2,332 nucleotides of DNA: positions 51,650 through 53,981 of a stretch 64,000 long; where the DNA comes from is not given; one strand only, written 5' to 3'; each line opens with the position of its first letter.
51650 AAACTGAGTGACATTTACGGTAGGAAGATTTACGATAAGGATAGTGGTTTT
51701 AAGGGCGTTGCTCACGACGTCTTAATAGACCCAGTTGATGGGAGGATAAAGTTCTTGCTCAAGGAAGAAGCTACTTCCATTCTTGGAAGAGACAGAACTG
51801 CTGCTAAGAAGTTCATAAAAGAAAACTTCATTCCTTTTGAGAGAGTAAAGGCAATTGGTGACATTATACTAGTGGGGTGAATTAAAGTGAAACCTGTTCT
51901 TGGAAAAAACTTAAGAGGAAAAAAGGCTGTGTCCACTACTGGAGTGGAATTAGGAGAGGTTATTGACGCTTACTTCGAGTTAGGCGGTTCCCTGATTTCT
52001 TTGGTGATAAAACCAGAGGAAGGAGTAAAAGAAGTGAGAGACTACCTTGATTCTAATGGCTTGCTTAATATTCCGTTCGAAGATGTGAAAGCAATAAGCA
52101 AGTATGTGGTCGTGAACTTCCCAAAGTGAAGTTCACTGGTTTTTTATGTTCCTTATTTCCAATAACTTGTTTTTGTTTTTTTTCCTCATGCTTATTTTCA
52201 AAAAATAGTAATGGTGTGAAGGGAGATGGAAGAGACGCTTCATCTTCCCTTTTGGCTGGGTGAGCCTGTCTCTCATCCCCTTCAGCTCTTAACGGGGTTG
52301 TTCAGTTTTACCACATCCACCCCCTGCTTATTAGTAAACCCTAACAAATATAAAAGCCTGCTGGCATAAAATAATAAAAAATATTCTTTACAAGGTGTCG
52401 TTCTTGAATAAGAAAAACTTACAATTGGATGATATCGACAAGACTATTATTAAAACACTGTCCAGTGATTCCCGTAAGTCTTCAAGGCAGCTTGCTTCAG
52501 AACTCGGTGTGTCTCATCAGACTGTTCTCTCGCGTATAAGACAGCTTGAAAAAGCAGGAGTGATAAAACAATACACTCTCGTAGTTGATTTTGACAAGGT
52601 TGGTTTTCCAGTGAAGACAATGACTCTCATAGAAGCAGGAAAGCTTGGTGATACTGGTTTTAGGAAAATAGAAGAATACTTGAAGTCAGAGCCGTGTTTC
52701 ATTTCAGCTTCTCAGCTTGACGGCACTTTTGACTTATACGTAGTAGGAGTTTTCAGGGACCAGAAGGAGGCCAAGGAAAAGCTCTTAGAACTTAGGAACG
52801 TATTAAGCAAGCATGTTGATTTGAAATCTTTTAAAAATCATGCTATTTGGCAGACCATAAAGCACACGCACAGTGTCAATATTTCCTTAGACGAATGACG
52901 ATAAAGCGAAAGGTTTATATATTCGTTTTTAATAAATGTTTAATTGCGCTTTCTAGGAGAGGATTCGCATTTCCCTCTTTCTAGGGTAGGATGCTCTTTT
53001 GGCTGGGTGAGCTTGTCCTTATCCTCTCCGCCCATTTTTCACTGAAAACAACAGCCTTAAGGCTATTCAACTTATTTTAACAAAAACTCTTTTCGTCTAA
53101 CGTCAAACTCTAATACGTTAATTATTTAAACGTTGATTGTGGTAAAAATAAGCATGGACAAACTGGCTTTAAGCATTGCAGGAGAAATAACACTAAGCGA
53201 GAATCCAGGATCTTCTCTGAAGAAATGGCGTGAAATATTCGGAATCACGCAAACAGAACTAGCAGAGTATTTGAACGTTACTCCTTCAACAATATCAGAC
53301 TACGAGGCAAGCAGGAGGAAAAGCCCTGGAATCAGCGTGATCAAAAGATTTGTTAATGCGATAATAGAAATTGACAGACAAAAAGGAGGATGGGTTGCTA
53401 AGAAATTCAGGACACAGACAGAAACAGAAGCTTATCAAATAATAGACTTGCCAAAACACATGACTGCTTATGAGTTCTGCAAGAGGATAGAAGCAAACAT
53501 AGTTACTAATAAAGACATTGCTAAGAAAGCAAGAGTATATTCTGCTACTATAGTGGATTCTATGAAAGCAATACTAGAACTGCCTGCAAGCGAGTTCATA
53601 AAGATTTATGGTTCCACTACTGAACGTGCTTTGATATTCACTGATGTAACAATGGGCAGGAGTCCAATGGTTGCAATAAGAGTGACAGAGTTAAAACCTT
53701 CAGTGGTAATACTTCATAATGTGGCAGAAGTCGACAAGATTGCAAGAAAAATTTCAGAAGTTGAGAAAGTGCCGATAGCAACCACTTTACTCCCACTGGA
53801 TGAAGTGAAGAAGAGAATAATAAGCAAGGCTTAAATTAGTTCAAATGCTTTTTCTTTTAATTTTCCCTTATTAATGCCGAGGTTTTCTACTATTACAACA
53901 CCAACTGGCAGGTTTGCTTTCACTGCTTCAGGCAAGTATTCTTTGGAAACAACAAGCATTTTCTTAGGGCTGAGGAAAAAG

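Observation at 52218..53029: A roughly 70-nt structured element with a conserved core occurs on both sides of the lrp gene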

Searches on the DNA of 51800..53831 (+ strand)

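Call 8: search_rna_families(source=window, start=51800, end=53400, threshold=evalue, max_evalue=10, show_alignments=3)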
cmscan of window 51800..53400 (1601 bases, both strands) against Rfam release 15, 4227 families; matches with E-value up to 10: 13.
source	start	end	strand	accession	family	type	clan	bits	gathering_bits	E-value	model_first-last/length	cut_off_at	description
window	52331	52390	+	RF01842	mycoplasma_FSE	Cis-reg; frameshift_element;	-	23.6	88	8.1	1-87/87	no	mycoplasma ribosomal frameshift element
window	52181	52251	+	RF01809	symR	Gene; antitoxin;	-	21.7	61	0.29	1-77/77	no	SymR antitoxin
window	52115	52220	-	RF02075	STnc230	Gene; sRNA;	-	20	50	6.8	1-83/83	no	Enterobacterial sRNA STnc230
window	52086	52160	-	RF02406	snoR120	Gene; snRNA; snoRNA; CD-box;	-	19.8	55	6.6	1-74/74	no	Small nucleolar RNA snoR120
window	52353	52405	-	RF02548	Oskar_OES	Cis-reg;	-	19.7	46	2.8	1-67/67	no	Oocyte entry signal (OES) from oskar mRNA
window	53070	53090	+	RF01388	isrD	Gene; sRNA;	-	17.6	37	2.1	4-24/51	no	isrD Hfq binding RNA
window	51805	51997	+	RF00230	T-box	Cis-reg; leader;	-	17.1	93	0.44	1-219/219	no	T-box leader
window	52132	52263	+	RF02529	SSRC8_1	Gene; sRNA;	-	16.4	80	7.5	1-150/150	no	Streptococcus sRNA SSRC8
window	52295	52355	-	RF03823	mir-1814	Gene; miRNA;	-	14.9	90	9.9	1-70/70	no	mir-1814 microRNA precursor family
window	53083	53201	-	RF01261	snR82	Gene; snRNA; snoRNA; HACA-box;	CL00040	14.8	60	1.8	1-270/270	no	Small nucleolar RNA snR82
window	52939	53002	-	RF00382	DnaX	Cis-reg; frameshift_element;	-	14.7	35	3.3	1-65/65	no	DnaX ribosomal frameshifting element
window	52746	52790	+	RF03092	Ocean-VII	Gene; sRNA;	-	13.7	53.5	0.85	1-41/41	no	Ocean-VII RNA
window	52393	52466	-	RF01264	snR83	Gene; snRNA; snoRNA; HACA-box;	CL00023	13.3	75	3.9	1-308/308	no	Small nucleolar RNA snR83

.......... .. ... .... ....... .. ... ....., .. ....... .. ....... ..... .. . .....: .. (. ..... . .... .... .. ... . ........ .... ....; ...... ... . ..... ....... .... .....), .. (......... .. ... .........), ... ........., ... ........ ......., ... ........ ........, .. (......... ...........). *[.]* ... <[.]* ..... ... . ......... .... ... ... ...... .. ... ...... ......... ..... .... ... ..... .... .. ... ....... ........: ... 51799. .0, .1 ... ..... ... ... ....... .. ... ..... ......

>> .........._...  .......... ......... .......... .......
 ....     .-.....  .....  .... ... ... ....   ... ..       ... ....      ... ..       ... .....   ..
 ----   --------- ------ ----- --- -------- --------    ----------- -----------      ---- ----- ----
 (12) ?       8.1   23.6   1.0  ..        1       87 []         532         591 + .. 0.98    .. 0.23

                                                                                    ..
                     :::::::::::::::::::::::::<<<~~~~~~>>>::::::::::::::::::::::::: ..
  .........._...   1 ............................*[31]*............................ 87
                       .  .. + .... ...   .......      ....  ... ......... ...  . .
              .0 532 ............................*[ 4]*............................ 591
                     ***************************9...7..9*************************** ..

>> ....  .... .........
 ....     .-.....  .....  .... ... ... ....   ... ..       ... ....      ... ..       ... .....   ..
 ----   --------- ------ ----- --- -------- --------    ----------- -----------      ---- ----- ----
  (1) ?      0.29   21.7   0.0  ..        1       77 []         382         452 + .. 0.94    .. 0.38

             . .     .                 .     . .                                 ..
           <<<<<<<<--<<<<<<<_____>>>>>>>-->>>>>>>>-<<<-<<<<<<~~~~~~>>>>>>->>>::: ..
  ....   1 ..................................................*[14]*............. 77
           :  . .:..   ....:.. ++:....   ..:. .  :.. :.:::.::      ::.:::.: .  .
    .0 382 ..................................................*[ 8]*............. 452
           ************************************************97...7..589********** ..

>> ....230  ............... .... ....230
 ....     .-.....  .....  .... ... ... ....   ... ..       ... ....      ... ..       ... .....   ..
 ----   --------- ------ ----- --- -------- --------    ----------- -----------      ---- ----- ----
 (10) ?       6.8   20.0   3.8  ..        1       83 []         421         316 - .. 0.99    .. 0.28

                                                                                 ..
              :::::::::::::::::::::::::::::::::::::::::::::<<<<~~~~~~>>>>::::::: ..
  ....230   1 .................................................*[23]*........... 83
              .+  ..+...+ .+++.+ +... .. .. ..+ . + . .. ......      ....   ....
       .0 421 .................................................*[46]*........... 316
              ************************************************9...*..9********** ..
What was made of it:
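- On tRNA / tRNA-like RNA: There is no tRNA model hit at E up to 10 over 51800-53400 (call 8).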

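Call 33: search_rna_families(sources=[L027, L028, L022, L021, L010, L032, L034, L035, L036, L038, L039, L042, L044, L048, L049, L053, L059, L061, L070, L072], threshold=gathering)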
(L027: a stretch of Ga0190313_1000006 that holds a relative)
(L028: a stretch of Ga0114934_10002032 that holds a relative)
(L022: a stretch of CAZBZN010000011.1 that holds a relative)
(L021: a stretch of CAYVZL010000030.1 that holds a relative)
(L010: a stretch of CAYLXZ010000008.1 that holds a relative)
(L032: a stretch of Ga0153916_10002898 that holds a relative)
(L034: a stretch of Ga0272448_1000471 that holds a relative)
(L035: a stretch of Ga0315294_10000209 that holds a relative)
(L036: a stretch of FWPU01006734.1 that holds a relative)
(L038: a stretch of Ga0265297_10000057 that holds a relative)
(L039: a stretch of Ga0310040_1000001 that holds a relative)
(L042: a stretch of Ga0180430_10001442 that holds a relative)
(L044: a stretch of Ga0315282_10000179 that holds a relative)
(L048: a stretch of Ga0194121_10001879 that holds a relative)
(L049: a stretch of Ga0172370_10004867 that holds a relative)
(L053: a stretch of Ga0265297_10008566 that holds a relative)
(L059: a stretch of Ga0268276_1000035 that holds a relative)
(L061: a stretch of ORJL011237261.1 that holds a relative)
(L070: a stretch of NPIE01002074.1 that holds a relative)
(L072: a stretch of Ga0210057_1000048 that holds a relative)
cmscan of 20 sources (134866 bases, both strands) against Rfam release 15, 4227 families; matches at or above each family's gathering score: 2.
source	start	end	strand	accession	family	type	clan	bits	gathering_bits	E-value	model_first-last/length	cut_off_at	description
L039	1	1374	-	RF01959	SSU_rRNA_archaea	Gene; rRNA;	CL00111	1329.5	50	0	1-1361/1478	3'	Archaeal small subunit ribosomal RNA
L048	11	82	+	RF00005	tRNA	Gene; tRNA;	CL00001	73.9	29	5.6e-14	1-71/71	no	tRNA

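Call 47: build_rna_model(alignment_id=A2, structure=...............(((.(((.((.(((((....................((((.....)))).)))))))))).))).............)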
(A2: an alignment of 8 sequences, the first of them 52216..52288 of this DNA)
Model R1 built from alignment A2 (8 sequences, 92 columns); structure: as given.
model positions 75; base pairs 17; branch points 0; effective number of sequences 5.73; information 0.753 bits per position. Calibrated on 0.2 Mb of random sequence (short: E-values are rough).
structure used (alignment columns):
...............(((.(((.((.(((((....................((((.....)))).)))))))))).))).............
